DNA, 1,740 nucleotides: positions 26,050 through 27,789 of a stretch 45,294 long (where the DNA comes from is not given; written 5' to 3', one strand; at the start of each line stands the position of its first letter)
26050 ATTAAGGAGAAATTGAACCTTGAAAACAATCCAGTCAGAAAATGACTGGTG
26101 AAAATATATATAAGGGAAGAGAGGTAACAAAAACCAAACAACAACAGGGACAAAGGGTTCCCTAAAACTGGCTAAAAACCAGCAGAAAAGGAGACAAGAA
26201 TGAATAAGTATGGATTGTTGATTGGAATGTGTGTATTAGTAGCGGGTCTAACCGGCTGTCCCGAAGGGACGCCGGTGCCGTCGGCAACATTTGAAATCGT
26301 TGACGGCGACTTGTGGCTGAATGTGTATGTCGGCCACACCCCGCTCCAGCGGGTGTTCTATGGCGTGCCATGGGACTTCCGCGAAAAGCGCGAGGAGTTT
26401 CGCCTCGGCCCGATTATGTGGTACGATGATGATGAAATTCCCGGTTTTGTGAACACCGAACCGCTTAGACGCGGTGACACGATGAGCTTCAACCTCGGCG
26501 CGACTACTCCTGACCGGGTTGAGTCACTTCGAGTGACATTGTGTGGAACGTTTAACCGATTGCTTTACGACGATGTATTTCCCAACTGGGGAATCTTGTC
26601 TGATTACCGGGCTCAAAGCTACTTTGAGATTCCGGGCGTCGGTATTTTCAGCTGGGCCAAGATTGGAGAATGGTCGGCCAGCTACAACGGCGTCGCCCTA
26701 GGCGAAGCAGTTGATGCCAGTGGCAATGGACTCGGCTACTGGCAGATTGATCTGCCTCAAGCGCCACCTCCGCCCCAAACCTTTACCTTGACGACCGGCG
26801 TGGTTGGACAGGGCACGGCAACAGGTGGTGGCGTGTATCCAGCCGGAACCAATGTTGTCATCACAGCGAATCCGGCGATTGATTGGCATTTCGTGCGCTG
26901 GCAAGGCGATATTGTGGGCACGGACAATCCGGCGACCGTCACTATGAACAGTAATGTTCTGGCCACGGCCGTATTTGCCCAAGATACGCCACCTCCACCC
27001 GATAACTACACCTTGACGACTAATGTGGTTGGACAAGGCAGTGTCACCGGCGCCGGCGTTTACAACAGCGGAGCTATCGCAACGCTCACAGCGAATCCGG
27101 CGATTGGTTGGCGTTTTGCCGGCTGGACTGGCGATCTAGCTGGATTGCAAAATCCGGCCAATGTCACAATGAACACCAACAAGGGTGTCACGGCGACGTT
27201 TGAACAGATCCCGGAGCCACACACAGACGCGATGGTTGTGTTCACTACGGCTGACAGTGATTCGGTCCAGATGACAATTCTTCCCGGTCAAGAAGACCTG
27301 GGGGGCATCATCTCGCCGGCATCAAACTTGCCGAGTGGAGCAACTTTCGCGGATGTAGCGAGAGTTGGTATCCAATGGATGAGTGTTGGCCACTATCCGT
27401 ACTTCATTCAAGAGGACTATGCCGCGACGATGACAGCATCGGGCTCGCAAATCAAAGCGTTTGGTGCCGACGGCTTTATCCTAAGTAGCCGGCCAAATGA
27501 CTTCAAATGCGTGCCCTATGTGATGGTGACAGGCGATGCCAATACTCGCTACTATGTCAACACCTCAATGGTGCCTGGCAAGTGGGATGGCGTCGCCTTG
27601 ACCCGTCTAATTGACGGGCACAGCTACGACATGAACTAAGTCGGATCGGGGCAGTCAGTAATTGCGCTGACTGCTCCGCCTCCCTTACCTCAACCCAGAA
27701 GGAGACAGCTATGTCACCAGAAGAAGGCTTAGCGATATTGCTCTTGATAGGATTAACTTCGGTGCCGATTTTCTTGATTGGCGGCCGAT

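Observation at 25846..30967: Compositionally foreign secreted-protein cassette array on host-style promoters, between the surface-glycan locus and the type IV pilus operon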

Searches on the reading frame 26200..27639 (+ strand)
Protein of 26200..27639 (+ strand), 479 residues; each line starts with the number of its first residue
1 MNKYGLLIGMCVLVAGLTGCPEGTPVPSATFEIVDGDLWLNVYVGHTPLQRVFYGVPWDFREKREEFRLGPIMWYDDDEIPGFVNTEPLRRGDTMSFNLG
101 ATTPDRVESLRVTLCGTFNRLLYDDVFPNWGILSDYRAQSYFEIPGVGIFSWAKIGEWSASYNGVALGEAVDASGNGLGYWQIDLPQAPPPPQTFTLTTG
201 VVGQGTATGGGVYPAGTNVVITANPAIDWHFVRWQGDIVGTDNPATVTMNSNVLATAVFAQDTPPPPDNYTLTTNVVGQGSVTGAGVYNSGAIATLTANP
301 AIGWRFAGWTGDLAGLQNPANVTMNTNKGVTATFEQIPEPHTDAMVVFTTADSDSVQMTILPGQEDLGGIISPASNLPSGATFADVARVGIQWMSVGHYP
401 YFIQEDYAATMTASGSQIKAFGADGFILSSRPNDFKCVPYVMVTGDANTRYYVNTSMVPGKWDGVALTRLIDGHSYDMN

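Call 12: search_protein_families(library=pfam, proteins=[window:26200-27639:+], max_evalue=0.01)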
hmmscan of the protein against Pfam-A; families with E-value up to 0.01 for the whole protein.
window:26200-27639:+ (479 aa): 1 family
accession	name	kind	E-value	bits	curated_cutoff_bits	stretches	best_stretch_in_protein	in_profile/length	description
PF18998.6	Flg_new_2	-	1.8e-27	95.6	23.6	2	270-337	1-72/73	Divergent InlB B-repeat domain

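Call 14: find_encoding_contigs(protein=window:26200-27639:+, flank=10000, max_places=10)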
Protein window:26200-27639:+ (479 aa): 7 contigs read that carry it; 7 places shown.
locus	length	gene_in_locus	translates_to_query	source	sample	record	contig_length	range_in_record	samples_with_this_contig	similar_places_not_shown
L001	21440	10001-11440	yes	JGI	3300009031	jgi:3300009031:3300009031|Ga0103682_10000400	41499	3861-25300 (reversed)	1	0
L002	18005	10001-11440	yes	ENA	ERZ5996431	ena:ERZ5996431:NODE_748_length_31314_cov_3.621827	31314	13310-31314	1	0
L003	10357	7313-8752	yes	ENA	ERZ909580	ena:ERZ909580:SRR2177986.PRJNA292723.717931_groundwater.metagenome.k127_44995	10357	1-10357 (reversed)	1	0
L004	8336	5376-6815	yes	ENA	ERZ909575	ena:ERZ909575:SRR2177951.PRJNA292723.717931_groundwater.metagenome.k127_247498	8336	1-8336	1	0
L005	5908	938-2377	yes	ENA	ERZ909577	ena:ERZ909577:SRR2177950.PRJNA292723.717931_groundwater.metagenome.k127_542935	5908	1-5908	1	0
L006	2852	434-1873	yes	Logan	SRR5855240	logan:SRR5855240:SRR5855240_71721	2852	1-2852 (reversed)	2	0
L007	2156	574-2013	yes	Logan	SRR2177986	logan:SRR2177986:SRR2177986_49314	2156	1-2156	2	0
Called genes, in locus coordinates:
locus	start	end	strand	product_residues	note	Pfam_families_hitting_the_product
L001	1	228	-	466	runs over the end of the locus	PF25292:Beta-prop_CGLA (faint), PF13517:FG-GAP_3 (weak), PF14783:BBS2_Mid (faint), PF01839:FG-GAP (weak), PF13517:FG-GAP_3 (weak), PF03734:YkuD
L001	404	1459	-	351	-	PF00953:Glycos_transf_4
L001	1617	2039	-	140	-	-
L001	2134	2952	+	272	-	PF02706:Wzz (weak)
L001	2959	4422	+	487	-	PF04932:Wzy_C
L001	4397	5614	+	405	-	PF13477:Glyco_trans_4_2 (weak), PF13439:Glyco_transf_4, PF13579:Glyco_trans_4_4, PF20706:GT4-conflict, PF00534:Glycos_transf_1, PF13692:Glyco_trans_1_4, PF13524:Glyco_trans_1_2 (weak)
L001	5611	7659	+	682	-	PF14885:GHL15, PF01839:FG-GAP (faint), PF13517:FG-GAP_3 (weak)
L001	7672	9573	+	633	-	-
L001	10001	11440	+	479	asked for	PF18998:Flg_new_2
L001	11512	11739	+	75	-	-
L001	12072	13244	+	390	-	PF00404:Dockerin_1, PF23895:Phage_zn_bind (faint)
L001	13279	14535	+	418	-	PF18998:Flg_new_2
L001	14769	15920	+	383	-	PF13439:Glyco_transf_4, PF13579:Glyco_trans_4_4, PF20706:GT4-conflict, PF00534:Glycos_transf_1, PF13692:Glyco_trans_1_4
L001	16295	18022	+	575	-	PF05157:MshEN, PF00437:T2SSE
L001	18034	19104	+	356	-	PF00482:T2SSF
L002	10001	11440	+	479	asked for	PF18998:Flg_new_2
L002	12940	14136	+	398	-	PF18998:Flg_new_2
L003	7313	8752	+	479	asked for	PF18998:Flg_new_2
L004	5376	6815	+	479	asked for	PF18998:Flg_new_2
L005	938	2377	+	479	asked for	PF18998:Flg_new_2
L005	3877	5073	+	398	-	PF18998:Flg_new_2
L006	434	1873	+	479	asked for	PF18998:Flg_new_2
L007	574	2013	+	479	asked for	PF18998:Flg_new_2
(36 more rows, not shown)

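Call 16: find_homologous_proteins(query=window:26200-27639:+)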
Query window:26200-27639:+ (479 aa): 85 proteins with E <= 0.001 among 8000 candidates.
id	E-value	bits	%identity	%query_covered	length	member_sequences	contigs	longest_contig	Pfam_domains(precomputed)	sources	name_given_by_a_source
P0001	0.0e+0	1110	100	100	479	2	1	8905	PF18998.7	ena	-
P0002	1.8e-106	375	47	31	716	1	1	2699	PF18998.7,PF06279.17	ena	-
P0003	5.1e-59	218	39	30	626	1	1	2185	PF09479.17,PF18998.7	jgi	jgi:uncharacterized repeat protein (TIGR02543 family)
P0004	4.3e-58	215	39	30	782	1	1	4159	PF18998.7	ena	-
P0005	3.3e-52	196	40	26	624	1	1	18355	PF09479.17,PF18998.7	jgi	jgi:uncharacterized repeat protein (TIGR02543 family)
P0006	3.6e-51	192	47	28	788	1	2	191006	PF00150.25,PF08402.17,PF09479.17,PF02018.24,PF18998.7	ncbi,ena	-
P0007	3.7e-50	189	40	30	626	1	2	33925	PF09394.17,PF18998.7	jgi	jgi:hypothetical protein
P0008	5.0e-50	189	39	30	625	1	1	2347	PF09479.17,PF18998.7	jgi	jgi:hypothetical protein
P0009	1.7e-49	187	39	28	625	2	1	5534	PF09479.17,PF18998.7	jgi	jgi:hypothetical protein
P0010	1.9e-48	183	41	30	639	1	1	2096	PF18998.7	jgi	jgi:uncharacterized repeat protein (TIGR02543 family)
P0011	1.0e-46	178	36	40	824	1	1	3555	PF09479.17,PF18998.7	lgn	-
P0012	1.9e-46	177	44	28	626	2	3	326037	PF09479.17,PF18998.7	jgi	jgi:uncharacterized repeat protein (TIGR02543 family)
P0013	1.4e-43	167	47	33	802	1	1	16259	PF00160.27,PF10342.16,PF18998.7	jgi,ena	-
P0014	1.8e-43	167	43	30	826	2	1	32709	PF18998.7,PF21347.3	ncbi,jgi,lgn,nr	ncbi:MAG: hypothetical protein FJ012_04860 [Chloroflexi bacterium]|nr:hypothetical protein [Chlorofl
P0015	3.8e-42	163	41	32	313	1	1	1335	PF09479.17,PF18998.7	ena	-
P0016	4.7e-41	159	42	29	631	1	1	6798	PF18998.7,PF15902.13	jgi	-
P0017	1.4e-40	157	42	29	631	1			PF18998.7,PF15902.13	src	-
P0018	2.4e-39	153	38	41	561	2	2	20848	PF18998.7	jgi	jgi:hypothetical protein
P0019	3.5e-39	153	42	31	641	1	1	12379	PF03382.21,PF18998.7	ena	-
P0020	2.1e-37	147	47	30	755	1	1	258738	PF09479.17,PF13205.13,PF11999.14,PF18998.7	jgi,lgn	jgi:uncharacterized repeat protein (TIGR02543 family)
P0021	3.4e-36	143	32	41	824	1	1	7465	PF18998.7,PF13540.13,PF12702.14,PF25390.2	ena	-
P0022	8.5e-36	142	39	26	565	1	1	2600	PF09479.17,PF18998.7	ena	-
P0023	2.4e-35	140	41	32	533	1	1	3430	PF18998.7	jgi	jgi:hypothetical protein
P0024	1.3e-30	125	42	29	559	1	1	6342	PF18998.7,PF15902.13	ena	-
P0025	2.8e-30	123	39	27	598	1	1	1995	PF07081.19,PF17851.9,PF18998.7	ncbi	-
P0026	3.0e-30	123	42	29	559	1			PF18998.7,PF15902.13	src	-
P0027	7.3e-30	122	43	29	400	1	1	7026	PF18998.7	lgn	-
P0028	2.5e-29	120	41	26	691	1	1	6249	PF07679.23,PF09479.17,PF13895.13,PF16820.12,PF18962.8,PF18998.7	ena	-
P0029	8.5e-29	119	35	59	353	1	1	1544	PF18998.7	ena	-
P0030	1.7e-28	118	49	26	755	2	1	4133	PF09479.17,PF13205.13,PF11999.14,PF18998.7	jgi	-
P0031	1.8e-28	117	36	31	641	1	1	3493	PF00963.25,PF18998.7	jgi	jgi:hypothetical protein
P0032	5.5e-28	116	38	34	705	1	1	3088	PF23598.2,PF09479.17,PF00560.40,PF18998.7,PF12799.14,PF13855.13,PF00041.28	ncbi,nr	ncbi:MAG TPA: InlB B-repeat-containing protein, partial [Acidobacteriota bacterium]|nr:InlB B-repeat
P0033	2.7e-27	114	47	25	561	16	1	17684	PF09479.17,PF18998.7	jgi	jgi:uncharacterized repeat protein (TIGR02543 family)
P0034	4.6e-25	106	40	26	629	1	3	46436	PF09603.16,PF09479.17,PF18998.7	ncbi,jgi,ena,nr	ncbi:MAG: InlB B-repeat-containing protein [Chitinispirillia bacterium]|nr:InlB B-repeat-containing 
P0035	9.1e-25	105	35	27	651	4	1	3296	PF13517.13,PF18998.7,PF11589.15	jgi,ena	-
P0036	1.5e-24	105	48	29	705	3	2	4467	PF18998.7,PF00544.26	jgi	jgi:pectate lyase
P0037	3.1e-24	103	32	48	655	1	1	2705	PF09479.17,PF17957.8,PF18998.7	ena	-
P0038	1.1e-23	102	40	34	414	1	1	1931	PF09479.17,PF18998.7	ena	-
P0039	1.5e-23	101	37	29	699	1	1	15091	PF07679.23,PF09479.17,PF16820.12,PF13927.13,PF18998.7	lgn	-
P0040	4.4e-23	100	44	26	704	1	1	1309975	PF18998.7,PF00544.26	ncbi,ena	-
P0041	3.1e-22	97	41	26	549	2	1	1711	PF09479.17,PF11999.14,PF18998.7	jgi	jgi:hypothetical protein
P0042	3.4e-22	97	37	31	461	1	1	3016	PF18998.7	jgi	jgi:hypothetical protein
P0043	1.4e-21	95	35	30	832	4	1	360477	PF09479.17,PF18998.7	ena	-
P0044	2.0e-21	94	59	11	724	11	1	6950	PF18998.7,PF13620.13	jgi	jgi:hypothetical protein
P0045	3.3e-20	90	39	31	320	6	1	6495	PF18998.7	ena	-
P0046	8.6e-20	89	28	42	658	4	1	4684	PF09479.17,PF13306.13,PF18998.7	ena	-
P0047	2.3e-17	81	40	32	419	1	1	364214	PF18998.7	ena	-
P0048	3.4e-17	80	41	26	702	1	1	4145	PF18998.7,PF00544.26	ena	-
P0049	6.6e-17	79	43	30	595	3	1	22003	PF07679.23,PF13927.13,PF18998.7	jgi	jgi:Divergent InlB B-repeat domain/Immunoglobulin I-set domain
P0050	1.6e-16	78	34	26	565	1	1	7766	PF18998.7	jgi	jgi:hypothetical protein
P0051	3.8e-16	77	40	26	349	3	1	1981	PF18998.7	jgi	jgi:uncharacterized repeat protein (TIGR02543 family)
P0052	7.3e-16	76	40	25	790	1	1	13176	PF18998.7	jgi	jgi:FlaG/FlaF family flagellin (archaellin)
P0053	9.4e-16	76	43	33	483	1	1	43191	PF18998.7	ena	-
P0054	1.2e-15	75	36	31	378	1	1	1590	PF00404.25,PF00963.25,PF18998.7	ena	-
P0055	1.3e-15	75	34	27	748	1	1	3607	PF19190.7,PF18998.7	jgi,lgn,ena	-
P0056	1.4e-15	75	40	32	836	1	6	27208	PF18998.7,PF00082.28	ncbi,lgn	-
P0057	1.6e-15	75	39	31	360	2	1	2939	PF18998.7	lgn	-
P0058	2.3e-15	74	37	31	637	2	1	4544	PF21027.4,PF09479.17,PF22352.3,PF13004.14,PF18998.7,PF18911.7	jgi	jgi:Fe-S cluster biogenesis protein NfuA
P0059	2.8e-15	74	40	30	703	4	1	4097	PF18998.7,PF00544.26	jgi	jgi:pectate lyase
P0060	5.2e-15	73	34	34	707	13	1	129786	PF18998.7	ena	-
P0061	1.3e-14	72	39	29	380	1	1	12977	PF00404.25,PF00963.25,PF18998.7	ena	-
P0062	4.5e-14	70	34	41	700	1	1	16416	PF13205.13,PF11999.14,PF18998.7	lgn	-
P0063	4.7e-14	70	35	31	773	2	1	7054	PF09479.17,PF13205.13,PF11999.14,PF18998.7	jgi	jgi:uncharacterized repeat protein (TIGR02543 family)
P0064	1.1e-13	69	42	30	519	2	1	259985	PF18998.7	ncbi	-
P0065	5.8e-12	63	32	31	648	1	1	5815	PF25942.1,PF18998.7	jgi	jgi:hypothetical protein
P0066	1.2e-11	62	30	41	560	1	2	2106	PF18998.7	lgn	-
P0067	1.0e-10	59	44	22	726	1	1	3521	PF07081.19,PF18998.7,PF00041.28,PF16656.12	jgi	jgi:uncharacterized repeat protein (TIGR02543 family)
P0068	1.7e-10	58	33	31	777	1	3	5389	PF18998.7,PF07705.18,PF00082.28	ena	-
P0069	1.7e-10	58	40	31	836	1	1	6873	PF18998.7,PF05345.19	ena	-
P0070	1.8e-10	58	48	16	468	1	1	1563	PF11949.15,PF18998.7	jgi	-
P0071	3.1e-10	57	33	25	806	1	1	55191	PF07484.18,PF18998.7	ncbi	-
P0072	8.4e-9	53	37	30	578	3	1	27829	PF18998.7,PF05345.19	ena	-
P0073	1.2e-8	52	38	29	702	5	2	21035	PF16640.12,PF18998.7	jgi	jgi:hypothetical protein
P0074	1.5e-8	52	36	24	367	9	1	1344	PF18998.7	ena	-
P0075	4.8e-8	50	31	28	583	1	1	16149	PF09479.17,PF18998.7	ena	-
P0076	9.5e-7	46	34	32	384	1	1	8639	PF18998.7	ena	-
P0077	4.7e-6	44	26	26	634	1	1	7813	PF18998.7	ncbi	ncbi:MAG: InlB B-repeat-containing protein [Chloroflexota bacterium]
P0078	5.4e-6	43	34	31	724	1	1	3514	PF18998.7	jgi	-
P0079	1.0e-5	42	30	26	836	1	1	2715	PF18998.7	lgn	-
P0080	3.9e-5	40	34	31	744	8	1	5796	PF18998.7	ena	-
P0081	6.2e-5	40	32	33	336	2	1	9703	PF18998.7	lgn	-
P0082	1.1e-4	39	36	28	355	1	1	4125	PF18998.7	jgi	jgi:hypothetical protein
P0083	2.2e-4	38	45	15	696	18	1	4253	PF17957.8,PF10342.16,PF18998.7,PF13860.13,PF00753.34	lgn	-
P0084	7.3e-4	36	35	30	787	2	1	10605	PF18998.7,PF07705.18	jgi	jgi:plastocyanin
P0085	9.8e-4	36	38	26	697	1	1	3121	PF07603.18,PF18998.7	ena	-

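Call 60: predict_structure(alignment_id=A4)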
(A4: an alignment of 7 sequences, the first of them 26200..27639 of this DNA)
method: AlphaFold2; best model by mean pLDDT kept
length: 479 residues; sequences in the alignment: 7
mean_pLDDT: 63.5   pTM: 0.30
mean pLDDT of the five models: 63.5, 60.7, 60.7, 60.6, 59.5
residues with pLDDT >= 90: 117; 70-90: 60; 50-70: 138; < 50: 164
segments of 3 or more residues with pLDDT < 50: 1-44, 46-65, 119-154, 174-178, 187-190, 339-344, 398-401, 420-435, 456-479
pLDDT, mean of each block of 10 residues (from residue 1): 32 32 40 40 43 32 47 59 55 62 58 56 36 42 38 54 63 50 55 85 93 93 94 92 94 94 72 94 92 93 89 92 94 77 48 54 67 72 80 55 65 58 41 54 79 55 41 32
secondary structure, 60 per line:
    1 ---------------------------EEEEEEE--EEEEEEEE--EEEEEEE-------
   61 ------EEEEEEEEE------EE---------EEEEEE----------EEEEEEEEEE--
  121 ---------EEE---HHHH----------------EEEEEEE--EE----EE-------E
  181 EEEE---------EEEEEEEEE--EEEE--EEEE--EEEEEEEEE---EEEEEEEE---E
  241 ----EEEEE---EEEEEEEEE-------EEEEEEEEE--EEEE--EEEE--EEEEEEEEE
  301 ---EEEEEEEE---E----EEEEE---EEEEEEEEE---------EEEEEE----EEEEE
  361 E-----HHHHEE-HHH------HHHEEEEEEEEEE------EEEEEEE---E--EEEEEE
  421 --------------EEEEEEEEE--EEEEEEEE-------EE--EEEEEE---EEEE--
elements in order: E28-34 E37-44 E47-53 E67-75 E93-98 E109-118 E130-132 H136-139 E156-162 E180-184 E194-202 E205-208 E211-214 E217-225 E229-236 E245-249 E253-261 E269-277 E280-283 E286-289 E292-300 E304-311 E320-324 E328-336 E346-351 E356-361 H367-370 E386-395 E402-408 E415-420 E435-443 E446-453 E465-470 E474-477
